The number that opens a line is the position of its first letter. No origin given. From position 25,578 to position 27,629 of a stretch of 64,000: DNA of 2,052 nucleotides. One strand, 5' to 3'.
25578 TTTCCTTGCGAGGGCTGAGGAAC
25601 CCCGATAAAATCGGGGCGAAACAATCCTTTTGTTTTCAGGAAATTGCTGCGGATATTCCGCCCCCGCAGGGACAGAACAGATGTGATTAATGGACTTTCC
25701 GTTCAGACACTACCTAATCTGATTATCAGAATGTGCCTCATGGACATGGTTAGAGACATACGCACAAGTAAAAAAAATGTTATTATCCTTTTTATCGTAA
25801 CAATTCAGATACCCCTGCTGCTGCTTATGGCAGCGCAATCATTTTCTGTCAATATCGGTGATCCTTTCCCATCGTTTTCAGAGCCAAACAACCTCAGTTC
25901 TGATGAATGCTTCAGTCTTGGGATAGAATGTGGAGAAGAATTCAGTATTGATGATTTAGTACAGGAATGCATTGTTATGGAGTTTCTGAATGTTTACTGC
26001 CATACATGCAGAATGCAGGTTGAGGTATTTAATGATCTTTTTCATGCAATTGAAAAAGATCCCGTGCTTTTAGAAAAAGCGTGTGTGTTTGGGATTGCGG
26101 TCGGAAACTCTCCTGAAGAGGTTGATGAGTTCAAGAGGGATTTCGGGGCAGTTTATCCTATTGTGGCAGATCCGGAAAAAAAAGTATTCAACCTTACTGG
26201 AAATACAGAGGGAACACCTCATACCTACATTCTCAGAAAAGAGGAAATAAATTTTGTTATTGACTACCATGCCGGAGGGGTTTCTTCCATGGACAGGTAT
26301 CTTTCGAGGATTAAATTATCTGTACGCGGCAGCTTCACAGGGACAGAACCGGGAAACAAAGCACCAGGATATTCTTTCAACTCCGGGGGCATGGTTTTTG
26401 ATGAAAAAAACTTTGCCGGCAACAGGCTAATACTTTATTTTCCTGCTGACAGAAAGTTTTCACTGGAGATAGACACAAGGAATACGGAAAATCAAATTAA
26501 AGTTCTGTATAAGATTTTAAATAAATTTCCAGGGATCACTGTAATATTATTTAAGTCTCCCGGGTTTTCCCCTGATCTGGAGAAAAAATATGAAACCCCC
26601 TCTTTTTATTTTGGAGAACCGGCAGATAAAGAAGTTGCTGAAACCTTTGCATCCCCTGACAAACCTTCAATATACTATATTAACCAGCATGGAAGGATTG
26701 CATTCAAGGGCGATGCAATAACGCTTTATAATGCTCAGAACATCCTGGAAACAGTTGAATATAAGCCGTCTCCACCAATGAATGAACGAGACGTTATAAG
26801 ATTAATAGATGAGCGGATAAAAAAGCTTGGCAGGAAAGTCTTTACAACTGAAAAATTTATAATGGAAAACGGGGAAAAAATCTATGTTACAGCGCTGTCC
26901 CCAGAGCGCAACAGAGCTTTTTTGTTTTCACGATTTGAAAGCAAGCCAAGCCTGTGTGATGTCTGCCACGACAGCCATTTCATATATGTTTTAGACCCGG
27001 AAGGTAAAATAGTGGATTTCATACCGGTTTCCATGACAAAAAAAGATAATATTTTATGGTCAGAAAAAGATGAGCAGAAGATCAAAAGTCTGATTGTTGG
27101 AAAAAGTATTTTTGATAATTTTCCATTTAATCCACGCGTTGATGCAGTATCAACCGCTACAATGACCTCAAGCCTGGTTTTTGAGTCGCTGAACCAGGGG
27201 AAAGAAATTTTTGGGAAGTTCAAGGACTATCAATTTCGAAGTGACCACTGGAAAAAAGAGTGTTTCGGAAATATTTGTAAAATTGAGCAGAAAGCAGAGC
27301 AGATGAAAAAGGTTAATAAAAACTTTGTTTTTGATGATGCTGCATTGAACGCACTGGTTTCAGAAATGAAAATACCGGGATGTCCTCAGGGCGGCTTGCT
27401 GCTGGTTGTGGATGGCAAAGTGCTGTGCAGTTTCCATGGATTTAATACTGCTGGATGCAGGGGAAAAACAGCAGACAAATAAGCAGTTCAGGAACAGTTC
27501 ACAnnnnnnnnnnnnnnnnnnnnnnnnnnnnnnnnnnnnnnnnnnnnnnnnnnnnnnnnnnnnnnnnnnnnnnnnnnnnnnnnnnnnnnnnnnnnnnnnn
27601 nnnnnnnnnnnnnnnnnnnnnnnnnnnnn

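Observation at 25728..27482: Thioredoxin(CxxC) - degenerate thioredoxin - FMN_bind-like fusion protein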

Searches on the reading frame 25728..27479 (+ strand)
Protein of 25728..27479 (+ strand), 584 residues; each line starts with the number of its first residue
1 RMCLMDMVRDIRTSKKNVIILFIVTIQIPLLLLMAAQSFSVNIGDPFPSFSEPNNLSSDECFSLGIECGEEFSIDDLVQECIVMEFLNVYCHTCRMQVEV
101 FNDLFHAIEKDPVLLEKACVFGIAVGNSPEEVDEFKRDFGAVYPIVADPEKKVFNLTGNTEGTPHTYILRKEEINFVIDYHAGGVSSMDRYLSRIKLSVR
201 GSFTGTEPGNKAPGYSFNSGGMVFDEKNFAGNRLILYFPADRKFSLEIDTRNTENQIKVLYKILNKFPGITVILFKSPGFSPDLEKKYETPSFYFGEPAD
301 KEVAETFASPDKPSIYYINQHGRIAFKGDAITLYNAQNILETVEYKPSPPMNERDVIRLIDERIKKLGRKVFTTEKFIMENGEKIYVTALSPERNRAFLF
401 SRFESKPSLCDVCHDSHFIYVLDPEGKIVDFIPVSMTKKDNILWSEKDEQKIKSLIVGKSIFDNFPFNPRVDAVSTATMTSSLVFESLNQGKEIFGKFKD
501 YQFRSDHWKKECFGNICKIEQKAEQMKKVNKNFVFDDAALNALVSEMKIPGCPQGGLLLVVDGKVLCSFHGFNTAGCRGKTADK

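Call 3: search_protein_families(library=pfam, proteins=[window:25728-27479:+], max_evalue=10)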
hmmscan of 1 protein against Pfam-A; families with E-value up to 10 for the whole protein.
window:25728-27479:+ (584 aa): 4 families
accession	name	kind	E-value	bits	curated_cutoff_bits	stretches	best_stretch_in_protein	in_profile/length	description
PF00578.27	AhpC-TSA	-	2.4e-07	31.1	26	1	43-172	1-118/124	AhpC/TSA family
PF13911.12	AhpC-TSA_2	-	0.0039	18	27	1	120-179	16-72/114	AhpC/TSA antioxidant enzyme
PF04205.19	FMN_bind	-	0.041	15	22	1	421-490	12-74/77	FMN-binding domain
PF08534.16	Redoxin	-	0.045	14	26.6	1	44-169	3-122/148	Redoxin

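Call 4: search_protein_families(library=ncbifam, proteins=[window:25728-27479:+], max_evalue=10)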
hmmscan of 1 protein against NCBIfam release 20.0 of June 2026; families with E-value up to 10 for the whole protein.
window:25728-27479:+ (584 aa): 3 families
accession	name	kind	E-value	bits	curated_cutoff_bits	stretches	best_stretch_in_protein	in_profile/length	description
NF002854.0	PRK03147.1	subfamily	5.9e-08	32.8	170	1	61-196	44-173/176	thiol-disulfide oxidoreductase ResA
NF041202.1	StoA_CxxC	exception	0.0084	16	210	1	68-169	42-138/163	endospore biogenesis thiol-disulfide oxidoreductase StoA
NF009204.0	PRK12552.1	equivalog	0.031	13.7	263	1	307-347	66-107/225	ATP-dependent Clp protease proteolytic subunit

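Call 5: find_homologous_proteins(query=window:25728-27479:+)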
Query window:25728-27479:+ (584 aa): 98 proteins with E <= 0.001 among 8000 candidates.
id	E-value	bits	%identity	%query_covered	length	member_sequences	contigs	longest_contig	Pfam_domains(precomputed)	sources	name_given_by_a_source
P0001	0.0e+0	1344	100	100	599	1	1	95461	PF00578.28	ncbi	-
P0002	4.1e-236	803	61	97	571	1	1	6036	-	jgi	jgi:hypothetical protein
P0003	1.1e-233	795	60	97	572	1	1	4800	PF00578.28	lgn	-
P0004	6.8e-220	750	57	96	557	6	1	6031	PF00578.28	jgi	jgi:peroxiredoxin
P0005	1.4e-218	745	58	96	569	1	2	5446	PF00578.28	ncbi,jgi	-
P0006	1.4e-218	745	55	96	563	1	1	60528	PF00578.28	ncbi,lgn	-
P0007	2.5e-208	711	54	97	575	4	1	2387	PF00578.28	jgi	-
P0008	2.4e-207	708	53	96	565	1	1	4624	PF00578.28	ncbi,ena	ncbi:MAG: redoxin domain-containing protein [Pseudomonadota bacterium]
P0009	1.0e-201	690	56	97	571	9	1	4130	PF00578.28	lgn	-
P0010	1.4e-197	676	52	94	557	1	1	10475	PF00578.28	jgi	-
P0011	1.5e-197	676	53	96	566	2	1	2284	PF08534.17,PF00578.28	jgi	jgi:peroxiredoxin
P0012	4.0e-194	665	52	93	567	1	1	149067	PF08534.17,PF00578.28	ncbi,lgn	-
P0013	6.1e-194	664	52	93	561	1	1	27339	PF13905.13,PF00578.28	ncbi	-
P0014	1.5e-191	656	51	94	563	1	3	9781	PF00578.28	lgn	-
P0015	2.7e-191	655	51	95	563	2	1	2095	PF00578.28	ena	-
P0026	8.9e-186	637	51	92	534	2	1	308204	PF00578.28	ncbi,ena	-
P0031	3.2e-182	625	49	93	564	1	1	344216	PF08534.17,PF00578.28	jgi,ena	-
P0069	9.5e-144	498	41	92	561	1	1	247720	PF00578.28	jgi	-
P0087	8.5e-111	389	35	95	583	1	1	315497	PF00578.28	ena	-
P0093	3.3e-48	183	40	26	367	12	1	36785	-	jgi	-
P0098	2.1e-34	137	40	20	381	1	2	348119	PF00578.28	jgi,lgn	jgi:peroxiredoxin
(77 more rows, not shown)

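Call 8: find_encoding_contigs(protein=P0001, flank=10000, max_places=2)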
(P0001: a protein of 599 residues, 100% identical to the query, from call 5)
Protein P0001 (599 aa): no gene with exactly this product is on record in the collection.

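Call 9: find_encoding_contigs(protein=P0012, flank=10000, max_places=2)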
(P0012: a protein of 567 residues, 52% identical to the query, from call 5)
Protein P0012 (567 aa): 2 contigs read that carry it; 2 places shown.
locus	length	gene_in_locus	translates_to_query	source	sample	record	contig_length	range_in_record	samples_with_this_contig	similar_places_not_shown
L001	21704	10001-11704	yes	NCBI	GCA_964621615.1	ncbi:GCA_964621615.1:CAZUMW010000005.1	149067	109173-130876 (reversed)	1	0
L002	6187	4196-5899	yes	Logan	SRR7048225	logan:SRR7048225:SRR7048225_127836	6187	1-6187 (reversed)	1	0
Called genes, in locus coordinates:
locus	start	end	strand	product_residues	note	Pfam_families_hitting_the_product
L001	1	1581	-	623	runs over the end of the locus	PF00989:PAS (weak), PF13188:PAS_8 (weak), PF13426:PAS_9, PF00989:PAS, PF08448:PAS_4, PF13426:PAS_9, PF07730:HisKA_3, PF02518:HATPase_c, +3 more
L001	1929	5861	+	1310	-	PF01839:FG-GAP (faint), PF13517:FG-GAP_3 (weak)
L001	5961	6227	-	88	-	-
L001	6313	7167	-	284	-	PF02775:TPP_enzyme_C, PF12367:PFO_beta_C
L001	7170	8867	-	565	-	PF01558:POR, PF01855:POR_N, PF02780:Transketolase_C (weak), PF17147:PFOR_II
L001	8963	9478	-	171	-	PF02915:Rubrerythrin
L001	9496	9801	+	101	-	-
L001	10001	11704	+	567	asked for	PF00578:AhpC-TSA (weak), PF08534:Redoxin (faint)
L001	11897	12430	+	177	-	PF00578:AhpC-TSA, PF08534:Redoxin (weak), PF00085:Thioredoxin (faint), PF13905:Thioredoxin_8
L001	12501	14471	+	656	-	PF00578:AhpC-TSA (faint), PF13905:Thioredoxin_8, PF01436:NHL (faint), PF08450:SGL (faint)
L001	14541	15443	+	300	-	PF02826:2-Hacid_dh_C (weak), PF03446:NAD_binding_2, PF03807:F420_oxidored (weak), PF00393:6PGD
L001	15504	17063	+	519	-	PF00479:G6PD_N, PF02781:G6PD_C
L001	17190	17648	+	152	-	-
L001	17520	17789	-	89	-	-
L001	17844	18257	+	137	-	PF01475:FUR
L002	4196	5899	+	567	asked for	PF00578:AhpC-TSA (weak), PF08534:Redoxin (faint)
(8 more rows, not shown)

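Call 10: find_encoding_contigs(protein=P0087, flank=10000, max_places=2)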
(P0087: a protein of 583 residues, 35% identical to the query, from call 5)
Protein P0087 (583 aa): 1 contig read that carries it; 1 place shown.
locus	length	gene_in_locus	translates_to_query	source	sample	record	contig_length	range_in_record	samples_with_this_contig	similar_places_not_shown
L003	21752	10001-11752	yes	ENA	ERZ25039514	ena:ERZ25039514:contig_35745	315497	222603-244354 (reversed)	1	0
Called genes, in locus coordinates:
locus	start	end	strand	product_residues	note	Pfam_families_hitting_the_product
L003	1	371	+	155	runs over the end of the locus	-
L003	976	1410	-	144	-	-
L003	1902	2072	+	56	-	-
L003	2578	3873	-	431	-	PF01116:F_bP_aldolase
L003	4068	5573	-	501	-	PF00206:Lyase_1, PF14698:ASL_C2 (weak)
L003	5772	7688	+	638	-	PF00270:DEAD, PF04851:ResIII (faint), PF00271:Helicase_C (faint), PF13307:Helicase_C_2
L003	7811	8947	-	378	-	PF00112:Peptidase_C1, PF07705:CARDB (faint)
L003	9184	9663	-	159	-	PF00112:Peptidase_C1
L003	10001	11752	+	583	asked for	PF00578:AhpC-TSA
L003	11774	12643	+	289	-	PF01048:PNP_UDP_1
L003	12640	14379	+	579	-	PF00939:Na_sulph_symp, PF03600:CitMHS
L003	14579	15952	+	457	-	PF00149:Metallophos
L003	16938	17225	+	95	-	-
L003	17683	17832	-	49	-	-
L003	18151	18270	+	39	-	-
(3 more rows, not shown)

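Call 11: search_protein_representatives(protein=window:25728-27479:+)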
Query: 584 residues. Proteins with E-value up to 0.001 (for the whole library): 733; up to 1e-10: 282; up to 1e-30: 91. The best 150 are listed.
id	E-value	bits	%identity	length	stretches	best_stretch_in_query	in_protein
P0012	1.3e-194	664.6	52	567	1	27-578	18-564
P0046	2.3e-170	584.5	46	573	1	23-577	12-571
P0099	2.5e-118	412.7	42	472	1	116-577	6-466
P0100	7.4e-118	411.1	37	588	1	34-579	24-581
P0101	5.3e-101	355.5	39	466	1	120-578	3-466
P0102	2.0e-95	337.0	36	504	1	32-500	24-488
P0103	4.8e-78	279.7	43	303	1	286-582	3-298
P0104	1.9e-60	221.6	51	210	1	379-580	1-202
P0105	2.9e-57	211.1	36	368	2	349-502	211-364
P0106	7.4e-57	209.7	34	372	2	337-497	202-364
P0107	1.7e-55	205.2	34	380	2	335-500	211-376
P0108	5.7e-54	200.2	33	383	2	339-501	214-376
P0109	1.1e-53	199.2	35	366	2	346-499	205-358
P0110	9.0e-53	196.2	37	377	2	344-497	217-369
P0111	2.6e-52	194.7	34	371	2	349-500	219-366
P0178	4.4e-33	131.2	28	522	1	80-574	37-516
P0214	1.3e-23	99.9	25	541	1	62-573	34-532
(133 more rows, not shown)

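Call 14: search_protein_families(library=pfam, alignment_id=A2, max_evalue=0.01)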
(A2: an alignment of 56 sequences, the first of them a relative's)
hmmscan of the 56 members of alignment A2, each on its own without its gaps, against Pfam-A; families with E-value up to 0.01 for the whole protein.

A. member 1, P0105 (368 aa): 2 families
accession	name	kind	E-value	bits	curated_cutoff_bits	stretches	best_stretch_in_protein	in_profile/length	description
PF00578.27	AhpC-TSA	-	0.00037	20.9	26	1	59-152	16-104/124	AhpC/TSA family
PF04205.19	FMN_bind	-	0.0016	19.4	22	1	305-353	35-75/77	FMN-binding domain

B. families by the number of members that match (of 56 scanned): 9 families
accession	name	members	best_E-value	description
PF00578.27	AhpC-TSA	52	1.3e-10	AhpC/TSA family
PF13911.12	AhpC-TSA_2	40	2.6e-07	AhpC/TSA antioxidant enzyme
PF08534.16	Redoxin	36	2.7e-08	Redoxin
PF13905.12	Thioredoxin_8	33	8.2e-07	Thioredoxin-like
PF04205.19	FMN_bind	23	0.00014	FMN-binding domain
PF00085.26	Thioredoxin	21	3.2e-06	Thioredoxin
PF13462.12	Thioredoxin_4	3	0.0021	Thioredoxin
PF16749.10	Arteri_nsp7a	1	1.5e-06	Arterivirus nonstructural protein 7 alpha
PF13728.12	TraF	1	0.0078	F plasmid transfer operon protein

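Call 15: search_protein_families(library=pfam, alignment_id=A1, max_evalue=0.1)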
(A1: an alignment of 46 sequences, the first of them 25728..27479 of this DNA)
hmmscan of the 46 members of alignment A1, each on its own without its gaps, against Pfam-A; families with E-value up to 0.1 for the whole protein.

A. member 1, window:25728-27479:+ (584 aa): 4 families
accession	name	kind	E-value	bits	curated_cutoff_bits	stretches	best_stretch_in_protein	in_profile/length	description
PF00578.27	AhpC-TSA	-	2.4e-07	31.1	26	1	43-172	1-118/124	AhpC/TSA family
PF13911.12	AhpC-TSA_2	-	0.0039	18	27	1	120-179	16-72/114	AhpC/TSA antioxidant enzyme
PF04205.19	FMN_bind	-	0.041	15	22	1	421-490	12-74/77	FMN-binding domain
PF08534.16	Redoxin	-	0.045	14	26.6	0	44-169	3-122/148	Redoxin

B. families by the number of members that match (of 46 scanned): 14 families
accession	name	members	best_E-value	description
PF00578.27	AhpC-TSA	46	4.2e-14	AhpC/TSA family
PF08534.16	Redoxin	45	2.5e-13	Redoxin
PF13905.12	Thioredoxin_8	34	1.9e-06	Thioredoxin-like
PF13911.12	AhpC-TSA_2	27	3e-06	AhpC/TSA antioxidant enzyme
PF04205.19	FMN_bind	25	0.0075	FMN-binding domain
PF00085.26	Thioredoxin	9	0.00095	Thioredoxin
PF08865.16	DUF1830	1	0.014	Domain of unknown function (DUF1830)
PF15636.11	Tox-GHH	1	0.025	GHH signature containing HNH/Endo VII superfamily nuclease toxin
PF11715.16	Beta-prop_Nup120_160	1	0.032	Nucleoporin Nup120/160, beta-propeller domain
PF22652.1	DUF7006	1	0.061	Family of unknown function (DUF7006)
PF20462.4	DUF6715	1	0.08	Domain of unknown function (DUF6715)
PF00778.23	DIX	1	0.086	DIX domain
PF06858.20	NOG1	1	0.094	Nucleolar GTP-binding protein 1 (NOG1)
PF14703.12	PHM7_cyt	1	0.1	Cytosolic domain of 10TM putative phosphate transporter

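Call 25: find_encoding_contigs(protein=P0026, flank=10000, max_places=1)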
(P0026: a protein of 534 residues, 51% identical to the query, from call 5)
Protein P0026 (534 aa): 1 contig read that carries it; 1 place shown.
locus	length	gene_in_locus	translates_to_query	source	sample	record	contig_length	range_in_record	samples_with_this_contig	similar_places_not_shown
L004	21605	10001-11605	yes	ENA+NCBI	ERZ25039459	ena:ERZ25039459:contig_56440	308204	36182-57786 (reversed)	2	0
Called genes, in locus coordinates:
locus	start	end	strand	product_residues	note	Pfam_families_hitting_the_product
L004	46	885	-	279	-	PF00664:ABC_membrane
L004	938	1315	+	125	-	-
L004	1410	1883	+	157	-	PF03449:GreA_GreB_N, PF01272:GreA_GreB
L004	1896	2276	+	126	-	-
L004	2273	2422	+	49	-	-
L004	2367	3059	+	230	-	PF13424:TPR_12, PF13432:TPR_16 (weak), PF00515:TPR_1, PF07719:TPR_2, PF13176:TPR_7 (weak), PF13181:TPR_8, PF13428:TPR_14 (weak), PF13414:TPR_11, +3 more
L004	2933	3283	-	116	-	-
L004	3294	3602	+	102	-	PF13584:BatD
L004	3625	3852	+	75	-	-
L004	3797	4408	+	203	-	PF13584:BatD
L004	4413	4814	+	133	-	-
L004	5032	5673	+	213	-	PF07719:TPR_2 (faint), PF13432:TPR_16 (weak), PF13414:TPR_11 (faint), PF00515:TPR_1 (weak)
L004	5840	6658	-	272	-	PF02775:TPP_enzyme_C, PF12367:PFO_beta_C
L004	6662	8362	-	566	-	PF01558:POR, PF01855:POR_N, PF17147:PFOR_II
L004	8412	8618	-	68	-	-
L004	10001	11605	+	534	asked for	PF00578:AhpC-TSA (weak)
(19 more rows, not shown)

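Call 26: find_encoding_contigs(protein=P0031, flank=10000, max_places=1)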
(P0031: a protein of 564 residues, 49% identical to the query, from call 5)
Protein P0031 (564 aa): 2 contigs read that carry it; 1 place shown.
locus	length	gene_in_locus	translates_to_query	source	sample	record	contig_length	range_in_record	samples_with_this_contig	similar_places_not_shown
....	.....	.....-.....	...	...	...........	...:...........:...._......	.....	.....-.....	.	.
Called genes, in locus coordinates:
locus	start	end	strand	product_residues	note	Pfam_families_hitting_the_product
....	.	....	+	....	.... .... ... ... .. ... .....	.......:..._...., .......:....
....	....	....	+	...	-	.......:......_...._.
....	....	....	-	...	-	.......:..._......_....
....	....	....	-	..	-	-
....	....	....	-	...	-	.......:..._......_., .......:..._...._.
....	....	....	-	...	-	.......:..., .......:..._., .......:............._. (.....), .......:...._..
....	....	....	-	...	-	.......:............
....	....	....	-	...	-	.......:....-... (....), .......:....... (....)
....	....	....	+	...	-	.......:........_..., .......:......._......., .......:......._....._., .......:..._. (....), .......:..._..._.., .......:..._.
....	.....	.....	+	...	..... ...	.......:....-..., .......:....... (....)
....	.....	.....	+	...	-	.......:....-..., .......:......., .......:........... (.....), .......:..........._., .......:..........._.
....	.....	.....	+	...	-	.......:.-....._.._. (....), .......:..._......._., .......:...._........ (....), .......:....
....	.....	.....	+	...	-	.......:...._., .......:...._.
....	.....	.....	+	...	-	-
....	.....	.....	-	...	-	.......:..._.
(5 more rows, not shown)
